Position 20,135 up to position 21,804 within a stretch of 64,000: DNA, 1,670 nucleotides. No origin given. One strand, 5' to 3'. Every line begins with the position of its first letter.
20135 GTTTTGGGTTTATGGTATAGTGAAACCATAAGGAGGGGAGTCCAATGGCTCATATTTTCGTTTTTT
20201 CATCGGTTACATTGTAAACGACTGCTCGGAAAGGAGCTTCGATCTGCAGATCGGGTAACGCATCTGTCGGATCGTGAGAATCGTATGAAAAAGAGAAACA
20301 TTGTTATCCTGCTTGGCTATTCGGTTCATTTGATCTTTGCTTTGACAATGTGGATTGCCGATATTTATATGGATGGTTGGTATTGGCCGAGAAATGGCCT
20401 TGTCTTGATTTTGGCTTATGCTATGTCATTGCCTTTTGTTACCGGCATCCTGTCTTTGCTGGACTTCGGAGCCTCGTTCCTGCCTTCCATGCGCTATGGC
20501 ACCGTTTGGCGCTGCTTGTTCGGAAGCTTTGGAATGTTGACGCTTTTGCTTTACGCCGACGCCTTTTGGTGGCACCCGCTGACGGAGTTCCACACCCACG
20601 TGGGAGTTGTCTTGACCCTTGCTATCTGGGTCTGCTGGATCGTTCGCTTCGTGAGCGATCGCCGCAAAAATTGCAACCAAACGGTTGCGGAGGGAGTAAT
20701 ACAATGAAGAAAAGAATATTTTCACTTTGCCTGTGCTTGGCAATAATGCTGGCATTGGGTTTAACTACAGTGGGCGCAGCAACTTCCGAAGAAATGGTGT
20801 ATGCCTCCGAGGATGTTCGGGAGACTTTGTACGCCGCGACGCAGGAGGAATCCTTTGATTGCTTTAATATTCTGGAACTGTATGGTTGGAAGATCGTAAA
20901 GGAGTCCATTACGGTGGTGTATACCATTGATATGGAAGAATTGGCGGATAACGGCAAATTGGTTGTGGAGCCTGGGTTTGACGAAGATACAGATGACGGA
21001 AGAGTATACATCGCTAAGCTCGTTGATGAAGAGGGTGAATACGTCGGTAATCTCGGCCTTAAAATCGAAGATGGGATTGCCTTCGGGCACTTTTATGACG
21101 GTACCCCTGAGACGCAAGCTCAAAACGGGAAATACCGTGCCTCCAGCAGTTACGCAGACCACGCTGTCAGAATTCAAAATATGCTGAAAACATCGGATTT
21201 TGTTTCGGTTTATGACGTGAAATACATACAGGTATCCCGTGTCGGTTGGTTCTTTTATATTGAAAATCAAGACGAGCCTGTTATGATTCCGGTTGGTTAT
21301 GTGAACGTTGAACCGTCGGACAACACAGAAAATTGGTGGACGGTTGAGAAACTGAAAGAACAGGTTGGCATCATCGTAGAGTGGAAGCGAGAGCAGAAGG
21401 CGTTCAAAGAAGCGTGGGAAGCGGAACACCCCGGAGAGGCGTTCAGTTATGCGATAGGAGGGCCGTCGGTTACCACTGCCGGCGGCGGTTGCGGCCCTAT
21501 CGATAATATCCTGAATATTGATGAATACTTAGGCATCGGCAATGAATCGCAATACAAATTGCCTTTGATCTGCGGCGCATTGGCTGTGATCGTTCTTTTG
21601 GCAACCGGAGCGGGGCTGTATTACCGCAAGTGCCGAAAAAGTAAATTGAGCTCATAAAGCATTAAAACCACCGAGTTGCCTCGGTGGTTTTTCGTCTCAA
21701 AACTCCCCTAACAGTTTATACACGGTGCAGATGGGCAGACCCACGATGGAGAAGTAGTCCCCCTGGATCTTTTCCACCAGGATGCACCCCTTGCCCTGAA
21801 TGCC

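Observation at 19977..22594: Two alternative alleles of one variable locus joined head to tail, leaving maf' and isomerase' fragments at a TGCCG microhomology junction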

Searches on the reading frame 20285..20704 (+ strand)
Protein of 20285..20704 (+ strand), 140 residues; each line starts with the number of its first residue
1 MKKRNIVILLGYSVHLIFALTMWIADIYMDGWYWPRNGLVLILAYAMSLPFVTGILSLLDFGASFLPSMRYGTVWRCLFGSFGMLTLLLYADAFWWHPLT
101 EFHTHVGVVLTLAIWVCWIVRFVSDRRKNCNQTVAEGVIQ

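Call 9: search_protein_families(library=pfam, proteins=[window:20285-20704:+], max_evalue=0.01)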
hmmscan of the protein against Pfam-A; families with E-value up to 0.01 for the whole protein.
window:20285-20704:+ (140 aa): 1 family
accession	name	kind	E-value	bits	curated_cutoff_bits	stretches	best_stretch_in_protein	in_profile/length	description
PF07695.17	7TMR-DISM_7TM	-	0.007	16.8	29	1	12-127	34-150/205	7TM diverse intracellular signalling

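Call 47: search_protein_families(library=padloc, proteins=[window:20285-20704:+], max_evalue=0.01)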
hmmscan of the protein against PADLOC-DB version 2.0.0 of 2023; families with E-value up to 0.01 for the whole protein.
window:20285-20704:+ (140 aa): 0 families

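Call 48: search_protein_families(library=ncbifam, proteins=[window:20285-20704:+], max_evalue=0.01)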
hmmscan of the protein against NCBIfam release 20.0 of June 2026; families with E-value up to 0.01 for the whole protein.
window:20285-20704:+ (140 aa): 0 families

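Call 49: search_protein_families(library=phrogs, proteins=[window:20285-20704:+], max_evalue=0.01)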
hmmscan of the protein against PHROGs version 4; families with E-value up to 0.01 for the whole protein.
window:20285-20704:+ (140 aa): 0 families

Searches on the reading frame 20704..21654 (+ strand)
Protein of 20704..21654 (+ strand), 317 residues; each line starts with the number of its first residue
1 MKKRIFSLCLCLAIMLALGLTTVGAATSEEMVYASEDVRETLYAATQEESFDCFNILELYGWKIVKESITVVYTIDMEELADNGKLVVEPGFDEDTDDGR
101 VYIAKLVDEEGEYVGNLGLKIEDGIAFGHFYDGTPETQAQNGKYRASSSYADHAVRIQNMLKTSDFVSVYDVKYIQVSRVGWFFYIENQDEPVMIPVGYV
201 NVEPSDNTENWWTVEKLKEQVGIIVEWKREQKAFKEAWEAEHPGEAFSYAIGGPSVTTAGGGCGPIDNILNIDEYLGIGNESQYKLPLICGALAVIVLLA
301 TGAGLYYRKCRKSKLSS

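Call 9: search_protein_families(library=pfam, proteins=[window:20704-21654:+], max_evalue=0.01)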
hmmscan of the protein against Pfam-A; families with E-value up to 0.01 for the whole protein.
window:20704-21654:+ (317 aa): 0 families

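Call 17: find_homologous_proteins(query=window:20704-21654:+)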
Query window:20704-21654:+ (317 aa): 52 proteins with E <= 0.001 among 4112 candidates.
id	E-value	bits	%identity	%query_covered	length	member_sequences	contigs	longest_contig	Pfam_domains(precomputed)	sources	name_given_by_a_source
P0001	3.0e-212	721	100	100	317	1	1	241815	-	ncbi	-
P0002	1.8e-211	719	99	100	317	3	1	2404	-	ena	-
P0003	1.2e-199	680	93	100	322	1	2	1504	-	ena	-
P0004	1.9e-199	679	94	100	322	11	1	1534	-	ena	-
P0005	1.9e-196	669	93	99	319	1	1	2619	-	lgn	-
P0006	9.7e-196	667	93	99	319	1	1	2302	-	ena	-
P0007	1.5e-194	663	92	100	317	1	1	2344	-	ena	-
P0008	2.6e-194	662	92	100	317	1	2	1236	-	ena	-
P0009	1.8e-193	660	91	100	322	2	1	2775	-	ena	-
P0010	2.3e-193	659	91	100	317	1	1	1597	-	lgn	-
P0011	2.5e-193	659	92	99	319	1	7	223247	-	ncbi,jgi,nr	ncbi:MAG: hypothetical protein E7651_01530 [Ruminococcaceae bacterium]|nr:hypothetical protein [Osci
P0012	4.4e-193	658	92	99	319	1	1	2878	-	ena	-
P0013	2.6e-191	652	91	99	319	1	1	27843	-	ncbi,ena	-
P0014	2.0e-190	650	90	99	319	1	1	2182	-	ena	-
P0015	2.5e-190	649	90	99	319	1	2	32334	-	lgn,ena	-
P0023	4.2e-159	547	79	99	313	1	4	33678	-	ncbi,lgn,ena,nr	ncbi:MAG: hypothetical protein IJX82_07945 [Clostridia bacterium]|nr:hypothetical protein [Clostridi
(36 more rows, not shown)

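Call 19: find_encoding_contigs(protein=P0011, flank=6000, max_places=7)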
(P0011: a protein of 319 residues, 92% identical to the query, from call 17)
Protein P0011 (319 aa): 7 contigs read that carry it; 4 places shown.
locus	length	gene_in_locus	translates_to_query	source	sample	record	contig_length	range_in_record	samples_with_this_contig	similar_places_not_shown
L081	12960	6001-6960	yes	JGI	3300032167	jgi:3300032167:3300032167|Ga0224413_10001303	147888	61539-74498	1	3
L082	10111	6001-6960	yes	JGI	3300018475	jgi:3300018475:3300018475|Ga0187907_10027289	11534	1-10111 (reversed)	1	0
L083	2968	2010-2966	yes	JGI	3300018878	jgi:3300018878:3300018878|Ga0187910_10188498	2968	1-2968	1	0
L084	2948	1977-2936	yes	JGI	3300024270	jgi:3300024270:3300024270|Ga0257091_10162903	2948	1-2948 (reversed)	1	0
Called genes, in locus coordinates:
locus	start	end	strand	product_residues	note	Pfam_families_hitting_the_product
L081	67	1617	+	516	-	PF12072:RNase_Y_N, PF00013:KH_1 (weak), PF08668:HDOD (weak), PF01966:HD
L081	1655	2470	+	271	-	PF00149:Metallophos, PF13277:YmdB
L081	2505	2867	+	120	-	PF02699:YajC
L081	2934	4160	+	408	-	PF02073:Peptidase_M29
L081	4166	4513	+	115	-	-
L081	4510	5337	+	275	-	PF01261:AP_endonuc_2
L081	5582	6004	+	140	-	-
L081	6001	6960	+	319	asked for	-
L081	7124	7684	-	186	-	PF02545:Maf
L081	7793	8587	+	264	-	PF00696:AA_kinase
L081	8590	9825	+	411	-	PF00171:Aldedh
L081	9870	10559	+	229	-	PF04542:Sigma70_r2, PF04545:Sigma70_r4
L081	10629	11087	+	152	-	PF06695:Sm_multidrug_ex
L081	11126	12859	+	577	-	PF01261:AP_endonuc_2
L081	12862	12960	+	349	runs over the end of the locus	PF16147:DUF4855 (faint)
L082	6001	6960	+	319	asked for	-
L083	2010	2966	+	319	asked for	?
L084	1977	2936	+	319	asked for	-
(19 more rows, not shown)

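Call 25: find_encoding_contigs(protein=P0013, flank=6000, max_places=4)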
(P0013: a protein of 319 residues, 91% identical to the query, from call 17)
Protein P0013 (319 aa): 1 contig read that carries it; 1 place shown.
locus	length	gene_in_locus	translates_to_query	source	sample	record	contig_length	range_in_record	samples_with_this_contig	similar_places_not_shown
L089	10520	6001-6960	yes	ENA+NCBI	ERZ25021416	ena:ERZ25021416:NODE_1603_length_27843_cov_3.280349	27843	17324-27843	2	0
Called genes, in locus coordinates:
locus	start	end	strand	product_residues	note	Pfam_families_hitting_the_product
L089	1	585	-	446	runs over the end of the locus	PF13173:AAA_14, PF13635:DUF4143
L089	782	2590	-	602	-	PF07944:Beta-AFase-like_GH127_cat (faint)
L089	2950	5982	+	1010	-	PF02368:Big_2, PF26182:Ig_NUP210_5th (weak), PF02368:Big_2 (weak), PF13529:Peptidase_C39_2 (faint)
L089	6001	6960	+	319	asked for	-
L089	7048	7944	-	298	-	-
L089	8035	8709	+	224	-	-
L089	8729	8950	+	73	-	PF00403:HMA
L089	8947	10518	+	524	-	?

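Call 26: find_encoding_contigs(protein=P0015, flank=6000, max_places=4)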
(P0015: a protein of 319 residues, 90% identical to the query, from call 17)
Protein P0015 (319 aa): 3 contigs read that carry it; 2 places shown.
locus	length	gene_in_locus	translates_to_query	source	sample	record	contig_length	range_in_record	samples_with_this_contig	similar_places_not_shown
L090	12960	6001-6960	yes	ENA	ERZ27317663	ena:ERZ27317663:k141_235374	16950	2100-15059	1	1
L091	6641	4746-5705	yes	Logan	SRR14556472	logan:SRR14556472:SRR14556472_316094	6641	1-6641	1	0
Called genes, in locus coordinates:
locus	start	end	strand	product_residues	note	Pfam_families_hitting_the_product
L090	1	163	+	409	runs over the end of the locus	PF05496:RuvB_N, PF07728:AAA_5, PF14532:Sigma54_activ_2 (weak), PF00004:AAA, PF16193:AAA_assoc_2, PF12002:MgsA_C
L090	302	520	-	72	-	PF12844:HTH_19, PF13560:HTH_31, PF15731:MqsA_antitoxin (weak), PF01381:HTH_3, PF22495:HTH_92 (weak)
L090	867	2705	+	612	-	PF05593:RHS_repeat (faint)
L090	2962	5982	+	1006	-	PF24517:CBM96 (weak), PF02368:Big_2, PF13529:Peptidase_C39_2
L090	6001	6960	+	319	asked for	-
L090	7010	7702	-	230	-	PF04542:Sigma70_r2, PF04539:Sigma70_r3, PF08281:Sigma70_r4_2 (weak), PF04545:Sigma70_r4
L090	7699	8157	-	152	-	PF13581:HATPase_c_2, PF02518:HATPase_c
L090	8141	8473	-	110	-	PF01740:STAS, PF13466:STAS_2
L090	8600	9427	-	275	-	PF12746:GNAT_acetyltran (weak), PF00583:Acetyltransf_1, PF13508:Acetyltransf_7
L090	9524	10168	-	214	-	PF00657:Lipase_GDSL, PF13472:Lipase_GDSL_2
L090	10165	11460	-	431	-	PF07690:MFS_1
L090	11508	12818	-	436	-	PF01336:tRNA_anti-codon, PF00152:tRNA-synt_2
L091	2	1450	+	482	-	?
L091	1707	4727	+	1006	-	PF24517:CBM96 (weak), PF02368:Big_2, PF13529:Peptidase_C39_2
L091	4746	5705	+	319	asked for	-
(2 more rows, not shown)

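Call 27: find_encoding_contigs(protein=P0023, flank=6000, max_places=4)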
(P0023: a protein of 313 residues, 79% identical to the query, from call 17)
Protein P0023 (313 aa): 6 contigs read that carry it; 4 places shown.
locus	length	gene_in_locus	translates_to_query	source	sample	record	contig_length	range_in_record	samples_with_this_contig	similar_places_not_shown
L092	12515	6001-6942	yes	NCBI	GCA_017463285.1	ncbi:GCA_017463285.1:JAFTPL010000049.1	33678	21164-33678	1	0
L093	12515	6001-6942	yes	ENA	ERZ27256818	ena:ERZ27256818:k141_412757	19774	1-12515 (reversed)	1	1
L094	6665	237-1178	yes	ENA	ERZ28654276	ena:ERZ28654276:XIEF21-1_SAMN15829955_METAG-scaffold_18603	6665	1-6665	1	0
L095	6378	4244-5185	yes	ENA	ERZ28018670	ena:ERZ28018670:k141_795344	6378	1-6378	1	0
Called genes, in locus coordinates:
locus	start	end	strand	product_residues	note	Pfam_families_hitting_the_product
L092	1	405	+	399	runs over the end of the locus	PF00871:Acetate_kinase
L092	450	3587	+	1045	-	PF00754:F5_F8_type_C (faint), PF22633:F5_F8_type_C_2 (faint), PF16147:DUF4855, PF17803:Cadherin_4 (faint), PF17892:Cadherin_5, PF17963:Big_9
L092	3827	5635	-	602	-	PF07944:Beta-AFase-like_GH127_cat (faint)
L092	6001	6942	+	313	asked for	-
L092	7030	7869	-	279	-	-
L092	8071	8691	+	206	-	-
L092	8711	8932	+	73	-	PF00403:HMA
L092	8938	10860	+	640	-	PF00122:E1-E2_ATPase, PF00702:Hydrolase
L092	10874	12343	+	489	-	PF09587:PGA_cap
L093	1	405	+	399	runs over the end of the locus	PF00871:Acetate_kinase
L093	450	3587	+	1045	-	PF00754:F5_F8_type_C (faint), PF22633:F5_F8_type_C_2 (faint), PF16147:DUF4855, PF17803:Cadherin_4 (faint), PF17892:Cadherin_5, PF17963:Big_9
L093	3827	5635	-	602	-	PF07944:Beta-AFase-like_GH127_cat (faint)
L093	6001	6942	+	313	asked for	-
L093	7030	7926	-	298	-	-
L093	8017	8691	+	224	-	-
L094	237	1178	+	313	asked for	-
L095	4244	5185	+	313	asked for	-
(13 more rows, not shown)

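Call 36: list_cluster_members(proteins=[P0001, P0054, P0055])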
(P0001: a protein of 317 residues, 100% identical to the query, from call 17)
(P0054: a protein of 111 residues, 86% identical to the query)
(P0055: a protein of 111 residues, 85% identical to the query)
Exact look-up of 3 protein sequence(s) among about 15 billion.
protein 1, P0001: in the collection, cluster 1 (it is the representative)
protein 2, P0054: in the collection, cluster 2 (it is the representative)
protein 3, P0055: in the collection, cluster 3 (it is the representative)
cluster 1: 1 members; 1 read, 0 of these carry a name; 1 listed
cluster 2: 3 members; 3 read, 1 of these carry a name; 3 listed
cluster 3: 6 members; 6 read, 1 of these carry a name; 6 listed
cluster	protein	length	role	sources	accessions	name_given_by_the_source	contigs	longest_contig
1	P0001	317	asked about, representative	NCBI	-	-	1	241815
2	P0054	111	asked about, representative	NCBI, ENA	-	-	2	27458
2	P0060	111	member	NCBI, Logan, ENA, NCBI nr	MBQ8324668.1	MAG: hypothetical protein IJX82_05945 [Clostridia bacterium] | hypothetical protein [Clostridia bacterium]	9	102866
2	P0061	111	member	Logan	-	-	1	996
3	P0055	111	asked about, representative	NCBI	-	-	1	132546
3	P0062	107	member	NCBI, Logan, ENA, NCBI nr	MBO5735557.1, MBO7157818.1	MAG: hypothetical protein J6S15_05595 [Clostridia bacterium] | hypothetical protein [Clostridia bacterium]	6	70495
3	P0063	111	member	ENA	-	-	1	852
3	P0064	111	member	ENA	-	-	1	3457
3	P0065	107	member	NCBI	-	-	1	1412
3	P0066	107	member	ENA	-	-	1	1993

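Call 37: find_encoding_contigs(protein=P0001, flank=3000, max_places=3)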
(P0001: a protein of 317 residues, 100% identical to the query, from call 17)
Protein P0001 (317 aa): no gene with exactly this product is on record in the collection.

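Call 38: find_encoding_contigs(protein=P0060, flank=6000, max_places=9)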
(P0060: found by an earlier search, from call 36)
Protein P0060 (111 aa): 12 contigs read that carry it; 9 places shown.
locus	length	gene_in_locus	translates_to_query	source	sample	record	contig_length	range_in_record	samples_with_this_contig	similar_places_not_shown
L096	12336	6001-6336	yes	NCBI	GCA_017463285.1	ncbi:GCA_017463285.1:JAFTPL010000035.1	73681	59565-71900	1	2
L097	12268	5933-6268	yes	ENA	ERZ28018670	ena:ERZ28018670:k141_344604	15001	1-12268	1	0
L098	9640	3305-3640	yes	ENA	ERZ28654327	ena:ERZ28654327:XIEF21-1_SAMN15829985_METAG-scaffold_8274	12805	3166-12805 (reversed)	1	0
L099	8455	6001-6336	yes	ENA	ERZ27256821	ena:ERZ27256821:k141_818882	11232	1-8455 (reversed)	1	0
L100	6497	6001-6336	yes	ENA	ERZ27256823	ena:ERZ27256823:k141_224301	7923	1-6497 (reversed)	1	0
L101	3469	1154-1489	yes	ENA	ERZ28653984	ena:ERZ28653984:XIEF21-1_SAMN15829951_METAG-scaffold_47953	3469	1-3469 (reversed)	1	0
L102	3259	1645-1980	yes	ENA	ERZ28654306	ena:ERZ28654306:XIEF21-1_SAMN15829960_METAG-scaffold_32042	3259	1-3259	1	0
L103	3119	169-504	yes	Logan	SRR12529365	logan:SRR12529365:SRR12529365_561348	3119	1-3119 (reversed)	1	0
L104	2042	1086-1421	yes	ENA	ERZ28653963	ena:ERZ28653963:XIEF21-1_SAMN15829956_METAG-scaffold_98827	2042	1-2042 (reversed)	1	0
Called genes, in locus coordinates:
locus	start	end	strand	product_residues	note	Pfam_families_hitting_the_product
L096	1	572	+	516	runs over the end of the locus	PF12072:RNase_Y_N, PF00013:KH_1 (weak), PF08668:HDOD (weak), PF01966:HD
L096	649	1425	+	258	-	PF00149:Metallophos, PF13277:YmdB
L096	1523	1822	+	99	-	PF02699:YajC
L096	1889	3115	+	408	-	PF02073:Peptidase_M29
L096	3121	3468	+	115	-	-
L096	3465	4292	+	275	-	PF01261:AP_endonuc_2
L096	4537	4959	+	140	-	-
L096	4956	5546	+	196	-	-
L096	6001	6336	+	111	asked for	-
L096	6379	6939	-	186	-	PF02545:Maf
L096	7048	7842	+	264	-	PF00696:AA_kinase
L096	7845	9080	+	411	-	PF00171:Aldedh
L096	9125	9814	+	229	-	PF04542:Sigma70_r2, PF04545:Sigma70_r4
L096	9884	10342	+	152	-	PF06695:Sm_multidrug_ex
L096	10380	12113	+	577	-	PF01261:AP_endonuc_2, PF01408:GFO_IDH_MocA (faint)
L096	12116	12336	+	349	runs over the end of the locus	PF16147:DUF4855 (faint)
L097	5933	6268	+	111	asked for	-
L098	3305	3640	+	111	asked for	-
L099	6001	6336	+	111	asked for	-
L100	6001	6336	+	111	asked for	-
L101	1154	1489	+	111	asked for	-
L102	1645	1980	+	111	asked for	-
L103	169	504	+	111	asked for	-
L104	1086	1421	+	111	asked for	-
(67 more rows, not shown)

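Call 47: search_protein_families(library=padloc, proteins=[window:20704-21654:+, L090:2962-5979:+], max_evalue=0.01)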
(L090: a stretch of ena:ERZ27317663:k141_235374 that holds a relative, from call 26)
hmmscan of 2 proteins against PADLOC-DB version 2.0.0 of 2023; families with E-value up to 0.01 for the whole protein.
window:20704-21654:+ (317 aa): 0 families

L090:2962-5979:+ (1006 aa): 0 families

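Call 48: search_protein_families(library=ncbifam, proteins=[window:20704-21654:+, L090:2962-5979:+], max_evalue=0.01)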
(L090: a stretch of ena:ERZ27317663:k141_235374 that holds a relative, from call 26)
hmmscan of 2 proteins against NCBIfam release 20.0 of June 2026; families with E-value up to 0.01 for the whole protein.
window:20704-21654:+ (317 aa): 0 families

L090:2962-5979:+ (1006 aa): 1 family
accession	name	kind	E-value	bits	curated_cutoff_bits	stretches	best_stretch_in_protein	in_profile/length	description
NF033679.1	DNRLRE_dom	domain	1.8e-18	67.2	34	1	317-483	1-163/164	DNRLRE domain-containing protein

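Call 49: search_protein_families(library=phrogs, proteins=[window:20704-21654:+], max_evalue=0.01)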
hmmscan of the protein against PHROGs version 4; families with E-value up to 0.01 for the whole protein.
window:20704-21654:+ (317 aa): 0 families

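Call 54: find_encoding_contigs(protein=P0002, flank=3000, max_places=5)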
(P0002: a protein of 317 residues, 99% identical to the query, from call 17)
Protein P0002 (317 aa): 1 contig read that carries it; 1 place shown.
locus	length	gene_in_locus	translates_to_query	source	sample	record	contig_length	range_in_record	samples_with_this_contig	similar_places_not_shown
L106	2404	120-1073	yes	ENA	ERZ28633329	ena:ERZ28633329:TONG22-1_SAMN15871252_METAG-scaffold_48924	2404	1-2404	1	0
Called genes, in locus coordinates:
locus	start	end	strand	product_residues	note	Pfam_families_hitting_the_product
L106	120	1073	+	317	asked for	-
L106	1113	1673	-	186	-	PF02545:Maf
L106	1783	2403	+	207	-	?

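Call 58: predict_structure(alignment_id=A5)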
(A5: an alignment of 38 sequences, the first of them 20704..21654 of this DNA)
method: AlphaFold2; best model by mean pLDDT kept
length: 317 residues; sequences in the alignment: 38
mean_pLDDT: 83.9   pTM: 0.75
mean pLDDT of the five models: 83.9, 83.8, 83.0, 81.9, 81.6
residues with pLDDT >= 90: 172; 70-90: 89; 50-70: 42; < 50: 14
segments of 3 or more residues with pLDDT < 50: 20-28
pLDDT, mean of each block of 10 residues (from residue 1): 64 65 44 92 94 93 96 96 94 87 95 94 91 67 88 93 91 93 87 89 60 92 95 93 86 81 86 89 59 80 81 60
secondary structure, 60 per line:
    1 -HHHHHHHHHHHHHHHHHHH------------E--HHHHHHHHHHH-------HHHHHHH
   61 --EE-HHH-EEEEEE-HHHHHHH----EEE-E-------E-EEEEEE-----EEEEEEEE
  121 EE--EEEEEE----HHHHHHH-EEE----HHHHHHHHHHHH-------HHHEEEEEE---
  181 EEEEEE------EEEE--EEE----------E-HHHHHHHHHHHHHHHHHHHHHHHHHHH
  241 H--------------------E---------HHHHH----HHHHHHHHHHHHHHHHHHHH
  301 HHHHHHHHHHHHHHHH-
elements in order: H2-20 H36-46 H54-60 E70-75 H77-83 E88-90 E102-107 E113-122 E125-130 H135-141 E143-145 H150-161 E172-177 E181-186 E193-196 E199-201 H214-241 H272-276 H281-316

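Call 62: fold_search(model_id=the predicted structure, library=pdb)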
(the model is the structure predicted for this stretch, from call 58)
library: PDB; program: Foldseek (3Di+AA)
matches with E <= 10: 724; with E <= 0.001: 0
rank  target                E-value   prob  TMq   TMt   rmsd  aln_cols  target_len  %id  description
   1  9y9z_49               1.7e-02  0.38  0.22  0.27  17.9       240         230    8  Cryo-EM structure of conoid fiber from Toxoplasma gondii (24-nm repeat) (released 2025-12-03)
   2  2y3w_B                5.1e-02  0.13  0.13  0.20  16.9       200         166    9  N-terminal head domain and beginning of coiled coil domain of Danio rerio SAS-6 (released 2011-02-09)
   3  4tq7_A                3.4e-01  0.05  0.11  0.19  14.8       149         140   11  N-terminal domain of C. Reinhardtii SAS-6 homolog bld12p Q93E (NN10) (released 2015-06-24)
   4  8beu_C                4.5e-01  0.07  0.14  0.10   9.6       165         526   14  Structure of D188A-fructofuranosidase from Rhodotorula dairenensis in complex with raffinose (released 2022-12-28)
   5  5ezn_G                5.1e-01  0.06  0.12  0.18  12.2       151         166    7  Crystal Structure of PfCyRPA (released 2016-12-07)
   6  8xvp_B                5.7e-01  0.08  0.15  0.10  13.4       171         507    8  Crystal structure of inulosucrase from Lactobacillus reuteri 121 (released 2025-01-22)
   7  8xvq_B                5.7e-01  0.07  0.17  0.12  13.5       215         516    8  Crystal structure of inulosucrase from Lactobacillus reuteri 121 in complex with fructose (released 2025-01-22)
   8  8xvp_A                6.4e-01  0.05  0.13  0.09  13.7       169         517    9  Crystal structure of inulosucrase from Lactobacillus reuteri 121 (released 2025-01-22)
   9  9iq7_A                7.2e-01  0.10  0.11  0.21   8.4        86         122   16  SacM-homologous of AkaM (released 2025-07-16)
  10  8xvr_C                7.2e-01  0.03  0.12  0.08  19.5       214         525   10  Crystal structure of inulosucrase from Lactobacillus reuteri 121 mutant R544W (released 2025-01-22)
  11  2nub                  7.2e-01  0.01  0.09  0.05  17.7       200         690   10  Structure of Aquifex aeolicus Argonuate (released 2007-02-06)
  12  2ypk_A                7.2e-01  0.01  0.06  0.07  22.2       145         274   12  Structural features underlying T-cell receptor sensitivity to concealed MHC class I micropolymorphisms (released 2012-11-28)
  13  2rfx_A                7.2e-01  0.01  0.06  0.07  22.4       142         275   12  Crystal Structure of HLA-B*5701, presenting the self peptide, LSSPVTKSF (released 2008-07-08)
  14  3kii_B                7.7e-01  0.08  0.18  0.11  13.5       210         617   11  AGAO 5-phenoxy-2,3-pentadienylamine complex (released 2010-10-27)
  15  1ivv_A                7.7e-01  0.08  0.18  0.10  12.8       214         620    9  Crystal structure of copper amine oxidase from Arthrobacter globiformis: Early intermediate in topaquinone biogenesis (released 2002-08-07)
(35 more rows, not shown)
